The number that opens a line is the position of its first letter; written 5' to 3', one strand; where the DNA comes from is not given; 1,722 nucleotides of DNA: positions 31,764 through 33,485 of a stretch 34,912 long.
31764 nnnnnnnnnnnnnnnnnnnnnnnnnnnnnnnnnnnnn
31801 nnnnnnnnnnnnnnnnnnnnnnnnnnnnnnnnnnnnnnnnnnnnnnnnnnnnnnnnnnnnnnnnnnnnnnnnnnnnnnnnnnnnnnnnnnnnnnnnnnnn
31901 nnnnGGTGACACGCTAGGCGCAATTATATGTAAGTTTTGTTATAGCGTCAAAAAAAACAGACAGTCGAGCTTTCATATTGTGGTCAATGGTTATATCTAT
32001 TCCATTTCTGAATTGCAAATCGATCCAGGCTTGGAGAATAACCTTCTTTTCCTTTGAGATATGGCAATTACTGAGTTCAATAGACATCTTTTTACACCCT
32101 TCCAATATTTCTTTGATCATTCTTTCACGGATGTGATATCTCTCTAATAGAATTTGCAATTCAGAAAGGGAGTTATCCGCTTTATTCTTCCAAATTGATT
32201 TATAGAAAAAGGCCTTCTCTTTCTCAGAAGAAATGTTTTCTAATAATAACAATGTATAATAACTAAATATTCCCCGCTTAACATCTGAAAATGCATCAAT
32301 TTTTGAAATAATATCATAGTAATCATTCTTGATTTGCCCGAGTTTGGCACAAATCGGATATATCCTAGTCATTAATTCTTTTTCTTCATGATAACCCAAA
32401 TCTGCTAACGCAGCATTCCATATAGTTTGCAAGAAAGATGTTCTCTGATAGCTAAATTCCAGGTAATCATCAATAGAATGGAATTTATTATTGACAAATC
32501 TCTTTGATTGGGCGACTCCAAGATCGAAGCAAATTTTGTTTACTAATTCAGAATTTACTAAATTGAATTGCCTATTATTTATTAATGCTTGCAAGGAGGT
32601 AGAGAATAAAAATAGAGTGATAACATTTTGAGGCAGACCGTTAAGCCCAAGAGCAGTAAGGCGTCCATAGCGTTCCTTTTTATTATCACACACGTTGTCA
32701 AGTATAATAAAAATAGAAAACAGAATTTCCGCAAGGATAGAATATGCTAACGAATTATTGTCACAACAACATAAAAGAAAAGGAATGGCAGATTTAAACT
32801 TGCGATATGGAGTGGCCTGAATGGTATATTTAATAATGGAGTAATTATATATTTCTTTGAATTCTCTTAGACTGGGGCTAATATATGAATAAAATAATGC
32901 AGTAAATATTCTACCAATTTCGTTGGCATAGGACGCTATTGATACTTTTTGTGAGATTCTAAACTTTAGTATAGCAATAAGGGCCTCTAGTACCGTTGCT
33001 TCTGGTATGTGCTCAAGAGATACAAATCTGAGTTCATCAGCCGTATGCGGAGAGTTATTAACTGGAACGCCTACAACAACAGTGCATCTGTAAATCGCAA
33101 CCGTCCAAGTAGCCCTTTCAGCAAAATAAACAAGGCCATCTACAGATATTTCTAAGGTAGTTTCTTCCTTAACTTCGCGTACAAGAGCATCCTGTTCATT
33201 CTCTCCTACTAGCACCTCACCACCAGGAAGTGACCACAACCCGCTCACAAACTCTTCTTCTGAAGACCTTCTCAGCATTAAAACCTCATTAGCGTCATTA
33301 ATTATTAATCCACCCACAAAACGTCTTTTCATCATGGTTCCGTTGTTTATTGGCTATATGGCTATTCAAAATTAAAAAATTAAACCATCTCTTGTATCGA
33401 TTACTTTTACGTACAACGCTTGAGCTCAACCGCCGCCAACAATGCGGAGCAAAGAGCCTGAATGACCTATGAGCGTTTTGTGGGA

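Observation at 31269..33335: Two-gene cassette: Nudix / polyprenyl-synthase-like fusion plus a membrane-anchored protein, a candidate undescribed system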

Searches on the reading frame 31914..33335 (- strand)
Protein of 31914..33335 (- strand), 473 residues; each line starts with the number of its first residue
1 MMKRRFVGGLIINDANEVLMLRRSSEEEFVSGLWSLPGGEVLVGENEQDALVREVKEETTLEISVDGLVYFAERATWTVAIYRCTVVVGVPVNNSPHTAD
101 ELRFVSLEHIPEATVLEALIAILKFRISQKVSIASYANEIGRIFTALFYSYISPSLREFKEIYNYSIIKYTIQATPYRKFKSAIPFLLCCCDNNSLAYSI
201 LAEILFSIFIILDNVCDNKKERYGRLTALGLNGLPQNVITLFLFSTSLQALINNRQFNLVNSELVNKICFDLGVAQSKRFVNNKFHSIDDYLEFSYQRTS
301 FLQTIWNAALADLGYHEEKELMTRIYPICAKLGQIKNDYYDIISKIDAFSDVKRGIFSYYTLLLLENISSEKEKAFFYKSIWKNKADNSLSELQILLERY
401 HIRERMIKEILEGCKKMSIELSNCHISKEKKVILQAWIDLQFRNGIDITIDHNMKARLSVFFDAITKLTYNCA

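Call 3: search_protein_families(library=pfam, proteins=[window:31914-33335:-], max_evalue=1)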
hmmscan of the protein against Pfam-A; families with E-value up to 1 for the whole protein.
window:31914-33335:- (473 aa): 5 families
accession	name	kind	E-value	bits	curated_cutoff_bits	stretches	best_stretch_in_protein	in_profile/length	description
PF00293.34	NUDIX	-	1.5e-15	57.9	21.1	1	3-111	2-119/134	NUDIX domain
PF00348.22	polyprenyl_synt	-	7.3e-09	35.6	27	1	198-375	44-229/251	Polyprenyl synthetase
PF14815.12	NUDIX_4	-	5.1e-08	33.1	35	1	9-119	3-107/113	NUDIX domain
PF21663.2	WipA_Phos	-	0.024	14.5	27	1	354-434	34-114/238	WipA-like, phosphatase domain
PF13869.12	NUDIX_2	-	0.08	12.8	27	1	4-59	43-95/188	Nucleotide hydrolase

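Call 4: search_protein_families(library=padloc, proteins=[window:31914-33335:-], max_evalue=1)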
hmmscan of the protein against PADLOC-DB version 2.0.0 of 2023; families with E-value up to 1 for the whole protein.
window:31914-33335:- (473 aa): 1 family
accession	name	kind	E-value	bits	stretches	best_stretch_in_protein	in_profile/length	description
PDLC04899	PDC-S07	-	3.6e-15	53.8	1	2-124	3-126/135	-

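Call 5: search_protein_families(library=ncbifam, proteins=[window:31914-33335:-], max_evalue=1)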
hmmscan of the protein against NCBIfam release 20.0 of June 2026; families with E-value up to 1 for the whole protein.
window:31914-33335:- (473 aa): 22 families
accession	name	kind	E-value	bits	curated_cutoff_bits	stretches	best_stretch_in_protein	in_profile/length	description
TIGR00586.1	mutt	equivalog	9.7e-11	41.8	97.9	1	7-65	8-65/129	8-oxo-dGTP diphosphatase MutT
NF006530.0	PRK08999.1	equivalog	8.1e-10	38.2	245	1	8-65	10-66/315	Nudix family hydrolase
NF041652.1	Nud_hyd_Dein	equivalog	9.2e-10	38.9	200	1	4-64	13-75/152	Nudix hydrolase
NF007834.0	PRK10546.1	equivalog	2.7e-08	33.7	156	1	10-69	9-67/135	pyrimidine (deoxy)nucleoside triphosphate diphosphatase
NF008044.0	PRK10776.1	equivalog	2.2e-07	30.8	148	1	5-64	5-63/130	8-oxo-dGTP diphosphatase MutT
NF001938.0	PRK00714.1-5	equivalog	2.3e-07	30.3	116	1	3-77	12-86/172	RNA pyrophosphohydrolase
NF003788.0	PRK05379.1-5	equivalog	1.8e-06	27.5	354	1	12-66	220-272/351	bifunctional nicotinamide-nucleotide adenylyltransferase/Nudix hydroxylase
NF012016.0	PRK15472.1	equivalog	6.7e-06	25.9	95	1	2-66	2-65/141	nucleoside triphosphatase NudI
NF003787.0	PRK05379.1-4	equivalog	4.6e-05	22.5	449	1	14-63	217-264/346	bifunctional nicotinamide-nucleotide adenylyltransferase/Nudix hydroxylase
NF001937.0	PRK00714.1-4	equivalog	8.3e-05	22.3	139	1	5-63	9-62/161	RNA pyrophosphohydrolase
NF006961.0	PRK09438.1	equivalog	9.6e-05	21.9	103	1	12-82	16-82/151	dihydroneopterin triphosphate diphosphatase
NF003791.0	PRK05379.2-3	equivalog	0.00018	20.8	409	1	11-64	208-259/340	bifunctional nicotinamide-nucleotide adenylyltransferase/Nudix hydroxylase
NF003786.0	PRK05379.1-2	equivalog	0.00036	19.8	397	1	16-64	229-275/354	bifunctional nicotinamide-nucleotide adenylyltransferase/Nudix hydroxylase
TIGR02705.1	nudix_YtkD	equivalog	0.00048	19.7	154.4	1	35-73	48-84/156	RNA deprotection pyrophosphohydrolase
NF003785.0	PRK05379.1-1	equivalog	0.0011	18.3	418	1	11-69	210-265/347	bifunctional nicotinamide-nucleotide adenylyltransferase/Nudix hydroxylase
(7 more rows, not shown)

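Call 9: find_homologous_proteins(query=window:31914-33335:-)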
Query window:31914-33335:- (473 aa): 3 proteins with E <= 0.001 among 8000 candidates.
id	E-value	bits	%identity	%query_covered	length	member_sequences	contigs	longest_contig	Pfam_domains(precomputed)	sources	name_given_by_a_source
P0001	3.4e-82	295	35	99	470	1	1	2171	PF00348.23,PF00293.35,PF14815.13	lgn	-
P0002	8.7e-70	254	34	100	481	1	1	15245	PF00293.35,PF14815.13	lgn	-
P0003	1.2e-43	168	30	79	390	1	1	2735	-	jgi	jgi:geranylgeranyl pyrophosphate synthase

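Call 11: find_encoding_contigs(protein=P0002, flank=10000)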
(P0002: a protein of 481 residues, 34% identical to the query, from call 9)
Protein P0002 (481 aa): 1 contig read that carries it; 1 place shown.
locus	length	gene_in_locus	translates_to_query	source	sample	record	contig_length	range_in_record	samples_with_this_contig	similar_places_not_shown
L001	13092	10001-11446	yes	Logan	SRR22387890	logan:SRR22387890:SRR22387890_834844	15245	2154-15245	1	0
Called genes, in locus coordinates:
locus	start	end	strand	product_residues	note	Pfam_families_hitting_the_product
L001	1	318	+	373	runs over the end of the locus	PF00145:DNA_methylase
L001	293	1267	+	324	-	PF23382:DUF7097 (faint), PF01844:HNH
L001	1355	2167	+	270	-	-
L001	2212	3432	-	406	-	-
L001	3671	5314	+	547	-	PF00239:Resolvase, PF07508:Recombinase, PF13408:Zn_ribbon_recom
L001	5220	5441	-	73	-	-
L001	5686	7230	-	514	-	PF03098:An_peroxidase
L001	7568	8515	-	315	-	-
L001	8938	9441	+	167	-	-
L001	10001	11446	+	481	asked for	PF00293:NUDIX, PF14815:NUDIX_4 (faint)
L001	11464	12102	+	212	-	-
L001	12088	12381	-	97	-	-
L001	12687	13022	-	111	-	PF18818:MPTase-PolyVal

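Call 12: find_encoding_contigs(protein=P0001, flank=10000)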
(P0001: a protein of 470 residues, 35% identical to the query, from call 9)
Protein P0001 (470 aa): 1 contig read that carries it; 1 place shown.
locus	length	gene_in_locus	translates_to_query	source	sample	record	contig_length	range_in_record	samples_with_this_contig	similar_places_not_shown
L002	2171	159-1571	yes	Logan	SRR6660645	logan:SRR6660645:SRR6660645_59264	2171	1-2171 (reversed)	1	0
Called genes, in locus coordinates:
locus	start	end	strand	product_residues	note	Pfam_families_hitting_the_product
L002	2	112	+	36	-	?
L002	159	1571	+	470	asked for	PF00293:NUDIX, PF14815:NUDIX_4 (weak), PF00348:polyprenyl_synt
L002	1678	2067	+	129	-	-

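Call 13: find_encoding_contigs(protein=P0003, flank=10000)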
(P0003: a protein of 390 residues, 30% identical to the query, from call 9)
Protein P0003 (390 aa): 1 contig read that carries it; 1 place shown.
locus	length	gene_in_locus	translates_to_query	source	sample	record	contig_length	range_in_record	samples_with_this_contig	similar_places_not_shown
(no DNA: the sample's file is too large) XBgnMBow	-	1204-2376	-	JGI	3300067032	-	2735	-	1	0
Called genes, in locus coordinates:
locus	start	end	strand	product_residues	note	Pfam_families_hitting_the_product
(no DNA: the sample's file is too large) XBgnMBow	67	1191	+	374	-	-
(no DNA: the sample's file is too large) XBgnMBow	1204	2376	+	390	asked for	-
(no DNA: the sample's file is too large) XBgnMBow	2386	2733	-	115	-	?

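Call 39: predict_structure(alignment_id=A1)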
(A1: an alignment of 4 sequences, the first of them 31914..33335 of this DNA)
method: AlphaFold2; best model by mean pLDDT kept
length: 473 residues; sequences in the alignment: 4
mean_pLDDT: 82.1   pTM: 0.84
mean pLDDT of the five models: 82.1, 78.1, 73.2, 72.4, 66.9
residues with pLDDT >= 90: 132; 70-90: 267; 50-70: 67; < 50: 7
segments of 3 or more residues with pLDDT < 50: 93-97
pLDDT, mean of each block of 10 residues (from residue 1): 89 90 68 84 93 91 92 87 82 52 86 88 84 75 88 78 81 77 87 78 89 86 84 91 82 64 77 75 74 88 89 91 92 89 75 77 84 72 57 83 91 91 93 90 66 81 88 53
secondary structure, 60 per line:
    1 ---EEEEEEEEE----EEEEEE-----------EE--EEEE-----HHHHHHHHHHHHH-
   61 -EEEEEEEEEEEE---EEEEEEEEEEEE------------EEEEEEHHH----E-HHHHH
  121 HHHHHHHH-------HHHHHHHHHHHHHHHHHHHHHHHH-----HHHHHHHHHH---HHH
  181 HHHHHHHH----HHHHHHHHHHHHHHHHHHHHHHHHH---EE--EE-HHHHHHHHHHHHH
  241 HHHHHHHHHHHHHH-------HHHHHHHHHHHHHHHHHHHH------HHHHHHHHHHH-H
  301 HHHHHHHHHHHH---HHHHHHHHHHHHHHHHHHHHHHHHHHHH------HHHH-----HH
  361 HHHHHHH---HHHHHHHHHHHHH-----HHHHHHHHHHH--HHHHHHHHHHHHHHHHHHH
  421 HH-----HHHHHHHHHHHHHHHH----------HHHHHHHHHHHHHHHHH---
elements in order: E4-12 E17-22 E38-41 H47-59 E62-73 E77-88 E101-106 H116-128 H136-159 H165-174 H178-188 H193-217 H228-254 H262-281 H288-298 H300-312 H316-343 H350-353 H359-367 H371-383 H389-399 H402-422 H428-443 H454-470

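Call 43: find_related_loci(query=A1, collection=genome_contigs, flank=10000)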
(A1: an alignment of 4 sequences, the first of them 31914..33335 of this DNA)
Query A1 (473 aa) in genome_contigs; peptide patterns used: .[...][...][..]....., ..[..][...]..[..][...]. (x = any residue, [..] = any of these).
67 stretches matched a pattern, but none encodes a relative of the query by tblastn (E <= 1e-3).

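Call 44: fold_search(model_id=the predicted structure, library=pdb)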
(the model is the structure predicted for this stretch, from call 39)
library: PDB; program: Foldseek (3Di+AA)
matches with E <= 10: 1130; with E <= 0.001: 327
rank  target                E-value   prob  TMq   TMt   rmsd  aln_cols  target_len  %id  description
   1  1wy0                  2.6e-07  1.00  0.50  0.70   5.9       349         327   17  Crystal structure of geranylgeranyl pyrophosphate synthetase from Pyrococcus horikoshii Ot3 (released 2006-02-14)
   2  9imr_B                2.9e-07  1.00  0.49  0.68   6.2       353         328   14  Crystal structure of geranylgeranyl pyrophosphate synthase Rv0562 from Mycobacterium tuberculosis in complex with IPP (released 2025-07-09)
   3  5zro_A                6.2e-07  1.00  0.24  0.80   3.1       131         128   30  M. smegmatis antimutator protein MutT2 in complex with 5mdCTP (released 2019-04-24)
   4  3mzv_B                8.4e-07  1.00  0.56  0.79   3.7       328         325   15  Crystal structure of a decaprenyl diphosphate synthase from Rhodobacter capsulatus (released 2010-06-09)
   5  4gp1                  1.1e-06  1.00  0.52  0.72   5.5       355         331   12  Crystal structure of ISOPRENOID SYNTHASE A3MSH1 (TARGET EFI-501992) from pyrobaculum calidifontis complexed with DMAPP (released 2012-08-29)
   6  8wd5_A                1.2e-06  1.00  0.49  0.66   6.5       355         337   13  Crystal structure of farnesyl diphosphate synthase FPPS1 from silkworm, Bombyx mori (released 2024-05-22)
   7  4dhd                  1.3e-06  1.00  0.52  0.73   5.5       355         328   12  Crystal structure of isoprenoid synthase A3MSH1 (TARGET EFI-501992) from Pyrobaculum calidifontis (released 2012-02-08)
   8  9cyz                  1.4e-06  1.00  0.45  0.60   9.8       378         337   13  Crystal structure of human farnesyl pyrophosphate synthase in complex with a cryptic pocket ligand, CL02134 (released 2025-10-29)
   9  9imq_A                1.6e-06  1.00  0.52  0.71   5.9       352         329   15  Crystal structure of a C45 isoprenyl diphosphate synthase, Rv0562 from Mycobacterium tuberculosis (released 2025-07-09)
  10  6kd7                  1.6e-06  1.00  0.55  0.77   3.5       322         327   14  Crystal structure of geranylgeranyl pyrophosphate synthase (released 2019-09-11)
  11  4gp2_A                1.6e-06  1.00  0.52  0.70   6.8       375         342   11  Crystal structure of ISOPRENOID SYNTHASE A3MSH1 (TARGET EFI-501992) from pyrobaculum calidifontis complexed with DMAPP (released 2012-10-10)
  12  5djr                  1.6e-06  1.00  0.45  0.60   9.8       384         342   13  Crystal structure of human FPPS in complex with biaryl compound 6 (released 2015-09-30)
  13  9jsc_A                1.7e-06  1.00  0.50  0.71   8.6       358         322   16  Crystal structure of OsSPS3 complexed with YH24532 (released 2026-04-08)
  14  5jv2                  1.8e-06  1.00  0.46  0.63   9.0       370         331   12  Crystal structure of human FPPS in complex with an allosteric inhibitor MIT-01-055 (released 2017-03-15)
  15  2f7m                  2.0e-06  1.00  0.47  0.63   8.3       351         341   13  Crystal Structure of Unliganded Human FPPS (released 2006-02-28)
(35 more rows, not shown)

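Call 53: search_protein_families(library=pfam, proteins=[L001:8938-9441:+, L001:7568-8515:-], max_evalue=0.01)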
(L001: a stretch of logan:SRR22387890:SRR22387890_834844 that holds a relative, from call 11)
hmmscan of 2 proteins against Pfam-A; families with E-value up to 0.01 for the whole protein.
L001:8938-9441:+ (167 aa): 0 families

L001:7568-8515:- (315 aa): 0 families

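Call 58: find_related_loci(query=A5, collection=metagenome_contigs, flank=10000)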
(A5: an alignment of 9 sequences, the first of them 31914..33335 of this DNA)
Query A5 (473 aa) in metagenome_contigs; peptide patterns used: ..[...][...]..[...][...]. (x = any residue, [..] = any of these).
154 stretches matched a pattern; 3 encode a relative of the query (tblastn E <= 1e-3); 3 distinct loci.
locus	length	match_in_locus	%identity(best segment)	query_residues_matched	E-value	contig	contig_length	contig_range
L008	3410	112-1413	28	1-442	1e-53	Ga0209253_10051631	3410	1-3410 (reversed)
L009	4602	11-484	34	287-444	6e-17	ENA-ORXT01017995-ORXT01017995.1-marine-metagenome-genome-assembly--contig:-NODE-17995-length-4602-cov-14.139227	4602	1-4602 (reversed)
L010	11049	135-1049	23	142-442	3e-14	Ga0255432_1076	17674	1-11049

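Call 59: find_related_loci(query=A5, collection=viral_contigs, flank=10000)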
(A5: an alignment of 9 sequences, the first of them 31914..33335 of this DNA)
Query A5 (473 aa) in viral_contigs; peptide patterns used: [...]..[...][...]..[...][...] (x = any residue, [..] = any of these).
24 stretches matched a pattern, but none encodes a relative of the query by tblastn (E <= 1e-3).

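Call 63: search_protein_families(library=pfam, proteins=[L010:99-1070:+, L010:1052-1930:+, L010:2095-4041:+, L008:52-1509:+, L009:1295-2365:+, L009:2269-3177:+], max_evalue=0.01)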
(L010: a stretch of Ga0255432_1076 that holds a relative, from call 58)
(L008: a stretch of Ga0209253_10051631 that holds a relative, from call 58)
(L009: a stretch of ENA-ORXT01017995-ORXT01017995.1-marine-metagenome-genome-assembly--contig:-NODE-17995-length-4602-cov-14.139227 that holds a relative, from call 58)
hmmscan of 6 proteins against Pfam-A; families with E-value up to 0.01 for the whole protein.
L010:99-1070:+ (323 aa): 1 family
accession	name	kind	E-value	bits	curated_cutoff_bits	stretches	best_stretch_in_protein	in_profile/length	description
PF00348.22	polyprenyl_synt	-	5e-13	49.3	27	1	51-244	18-223/251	Polyprenyl synthetase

L010:1052-1930:+ (292 aa): 1 family
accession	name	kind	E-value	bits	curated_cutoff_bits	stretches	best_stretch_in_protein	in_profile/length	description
PF04055.27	Radical_SAM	-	6.9e-06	26.8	29.5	1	28-194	4-164/166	Radical SAM superfamily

L010:2095-4041:+ (648 aa): 1 family
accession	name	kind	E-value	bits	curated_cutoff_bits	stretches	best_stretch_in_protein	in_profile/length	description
PF13289.12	SIR2_2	-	6.8e-13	49.4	24.5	1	118-234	3-119/141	SIR2-like domain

L008:52-1509:+ (485 aa): 2 families
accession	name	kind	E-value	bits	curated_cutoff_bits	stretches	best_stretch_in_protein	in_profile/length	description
PF00293.34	NUDIX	-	0.00012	22.6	21.1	1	27-75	6-53/134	NUDIX domain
PF00348.22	polyprenyl_synt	-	0.00027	20.7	27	1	219-359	48-191/251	Polyprenyl synthetase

L009:1295-2365:+ (356 aa): 6 families
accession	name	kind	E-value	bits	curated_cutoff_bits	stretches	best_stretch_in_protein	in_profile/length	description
PF00578.27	AhpC-TSA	-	1.3e-15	57.9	26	1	63-174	4-122/124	AhpC/TSA family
PF08534.16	Redoxin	-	2.5e-12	47.3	26.6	1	64-182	6-137/148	Redoxin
PF13905.12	Thioredoxin_8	-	7.4e-06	26.7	27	1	84-171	1-92/94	Thioredoxin-like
PF00085.26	Thioredoxin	-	0.00035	21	23.5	1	85-131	19-65/103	Thioredoxin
PF02630.20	SCO1-SenC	-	0.00067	20.1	22.8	1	66-102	3-40/134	SCO1/SenC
PF00837.23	T4_deiodinase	-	0.0031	17.3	27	1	82-122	100-140/237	Iodothyronine deiodinase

L009:2269-3177:+ (302 aa): 5 families
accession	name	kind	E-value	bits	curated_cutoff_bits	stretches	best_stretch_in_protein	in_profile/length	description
PF13181.12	TPR_8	-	1.5e-11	43.9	25.7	1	98-130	1-33/34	Tetratricopeptide repeat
PF07719.23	TPR_2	-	4.4e-08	33.1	27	0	212-233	4-25/34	Tetratricopeptide repeat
PF13431.12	TPR_17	-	2.6e-06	27.7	24.4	0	87-114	2-29/34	Tetratricopeptide repeat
PF00515.34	TPR_1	-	0.0001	22.4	27.8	1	212-238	4-30/34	Tetratricopeptide repeat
PF13176.12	TPR_7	-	0.00077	19.8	27.9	1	213-238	3-28/36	Tetratricopeptide repeat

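Call 74: search_solved_structures(query=A5, max_evalue=0.01, show_alignments=2)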
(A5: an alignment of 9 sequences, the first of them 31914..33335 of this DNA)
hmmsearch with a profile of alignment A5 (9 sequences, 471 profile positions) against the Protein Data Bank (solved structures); distinct sequences matched with E-value up to 0.01: 146 (the best 60 are shown).
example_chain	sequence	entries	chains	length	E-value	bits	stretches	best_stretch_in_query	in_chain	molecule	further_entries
3id9_A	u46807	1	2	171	2.1e-14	56.6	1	5-108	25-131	MutT/NUDIX family protein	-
3grn_A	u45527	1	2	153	1.7e-13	53.7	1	6-66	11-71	MutT related protein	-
2rrk_A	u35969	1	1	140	5.5e-13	52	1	6-74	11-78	CTP pyrophosphohydrolase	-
3gg6_A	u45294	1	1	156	7.5e-13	51.5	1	6-110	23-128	Nucleoside diphosphate-linked moiety X motif 18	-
4dyw_A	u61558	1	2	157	9.2e-13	51.2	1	13-122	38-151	MutT/NUDIX family protein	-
4v14_A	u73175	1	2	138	1.2e-12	50.8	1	1-66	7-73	MUTATOR MUTT PROTEIN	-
5zrc_A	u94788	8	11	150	2.3e-12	49.9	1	7-109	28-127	Putative mutator protein MutT2/NUDIX hydrolase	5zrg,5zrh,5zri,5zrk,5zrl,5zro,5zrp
5x1x_A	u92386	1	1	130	7.5e-12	48.2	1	5-109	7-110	Mutator mutT protein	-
4hvy_A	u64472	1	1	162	2e-11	46.8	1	6-111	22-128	Nucleoside diphosphate-linked moiety X motif 18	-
3ees_A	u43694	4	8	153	2.8e-11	46.3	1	7-117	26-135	Probable pyrophosphohydrolase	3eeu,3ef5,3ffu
3hhj_A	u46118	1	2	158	3.4e-11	46.1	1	6-67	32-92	Mutator mutT protein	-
3smd_A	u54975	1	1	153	8.7e-11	44.7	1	31-110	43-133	MutT/NUDIX family protein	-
1sjy_A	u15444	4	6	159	4.6e-09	39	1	7-63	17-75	MutT/nudix family protein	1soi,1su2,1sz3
4k6e_A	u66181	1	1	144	6.1e-09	38.6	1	7-110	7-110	mRNA-decapping enzyme subunit 2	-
2fml_A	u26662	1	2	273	6.2e-09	38.6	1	13-115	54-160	MutT/nudix family protein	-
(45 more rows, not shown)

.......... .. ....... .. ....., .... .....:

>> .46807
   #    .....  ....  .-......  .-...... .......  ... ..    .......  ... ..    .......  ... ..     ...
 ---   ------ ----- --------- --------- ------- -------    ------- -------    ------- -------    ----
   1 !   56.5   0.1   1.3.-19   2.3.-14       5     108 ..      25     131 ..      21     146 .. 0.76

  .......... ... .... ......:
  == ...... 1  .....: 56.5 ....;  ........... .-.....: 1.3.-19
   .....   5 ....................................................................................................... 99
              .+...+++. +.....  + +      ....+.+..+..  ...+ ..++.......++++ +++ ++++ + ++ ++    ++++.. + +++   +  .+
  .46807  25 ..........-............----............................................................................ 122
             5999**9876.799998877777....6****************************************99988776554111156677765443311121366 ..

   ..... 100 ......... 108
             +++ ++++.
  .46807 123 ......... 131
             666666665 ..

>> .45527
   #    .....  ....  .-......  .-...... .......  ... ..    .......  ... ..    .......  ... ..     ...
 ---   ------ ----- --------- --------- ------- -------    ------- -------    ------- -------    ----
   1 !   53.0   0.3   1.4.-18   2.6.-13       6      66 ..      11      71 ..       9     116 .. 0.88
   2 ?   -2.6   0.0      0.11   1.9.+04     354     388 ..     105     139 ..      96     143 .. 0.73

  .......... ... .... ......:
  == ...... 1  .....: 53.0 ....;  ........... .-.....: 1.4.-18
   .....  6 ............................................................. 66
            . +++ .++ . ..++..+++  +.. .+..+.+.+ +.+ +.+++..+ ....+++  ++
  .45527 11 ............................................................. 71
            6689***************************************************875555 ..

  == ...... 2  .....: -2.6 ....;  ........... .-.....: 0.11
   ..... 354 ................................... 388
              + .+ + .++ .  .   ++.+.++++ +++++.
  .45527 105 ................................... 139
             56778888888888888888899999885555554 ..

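Call 78: search_protein_families(library=padloc, proteins=[L010:1052-1930:+, L010:2095-4041:+, L001:7568-8515:-, L001:2212-3432:-, L001:293-1267:+], max_evalue=0.001)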
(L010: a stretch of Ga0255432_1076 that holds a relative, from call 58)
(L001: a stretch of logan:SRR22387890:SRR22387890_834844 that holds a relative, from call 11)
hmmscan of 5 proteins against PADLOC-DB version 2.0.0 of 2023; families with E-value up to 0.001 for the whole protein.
L010:1052-1930:+ (292 aa): 0 families

L010:2095-4041:+ (648 aa): 10 families
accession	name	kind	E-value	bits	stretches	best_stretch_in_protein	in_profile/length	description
PDLC02384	pAgo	-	1e-07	28.6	1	118-235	139-252/1030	-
PDLC02419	Aga_SIR2-PNTD1-PNTD2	-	1.3e-07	28.7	1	100-223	104-226/558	Class I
PDLC04166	Dsr1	-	4.9e-07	25.9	1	117-213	123-211/1227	-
PDLC04082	SIR2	-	3.5e-06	24.2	1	106-153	119-166/345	-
PDLC04087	SIR2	-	5e-06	23.6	1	20-165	23-195/343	-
PDLC02420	Aga_SIR2-PNTD1-PNTD2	-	7.5e-06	22.4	1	117-234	134-249/1010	Class I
PDLC02401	Aga_SIR2-PNTD1-PNTD2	-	1.2e-05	22.3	1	115-212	92-188/524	Class I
PDLC05061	PDC-S65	-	2.1e-05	22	1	118-168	142-195/592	-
PDLC02184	Dsr2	-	0.00033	16.8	0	118-219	121-218/1222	-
PDLC02183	Dsr1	-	0.00045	16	1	14-212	21-220/1275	-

L001:7568-8515:- (315 aa): 0 families

L001:2212-3432:- (406 aa): 0 families

L001:293-1267:+ (324 aa): 5 families
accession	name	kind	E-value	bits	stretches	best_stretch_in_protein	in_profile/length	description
PDLC03478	REase_II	-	6.6e-07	27.3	1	201-319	47-163/219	Type II restriction enzyme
PDLC03656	mREase_IV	-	1.3e-06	26.4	1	254-320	196-261/277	Type IV methyl-directed restriction enzyme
PDLC00643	ZorE2|ZorE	-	0.00016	19.1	1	258-313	211-260/282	HNH endonuclease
PDLC00642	ZorE2|ZorE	-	0.00053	17.5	1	260-313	211-257/283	HNH endonuclease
PDLC00645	ZorE2|ZorE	-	0.00055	17.1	0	257-312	204-252/375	HNH endonuclease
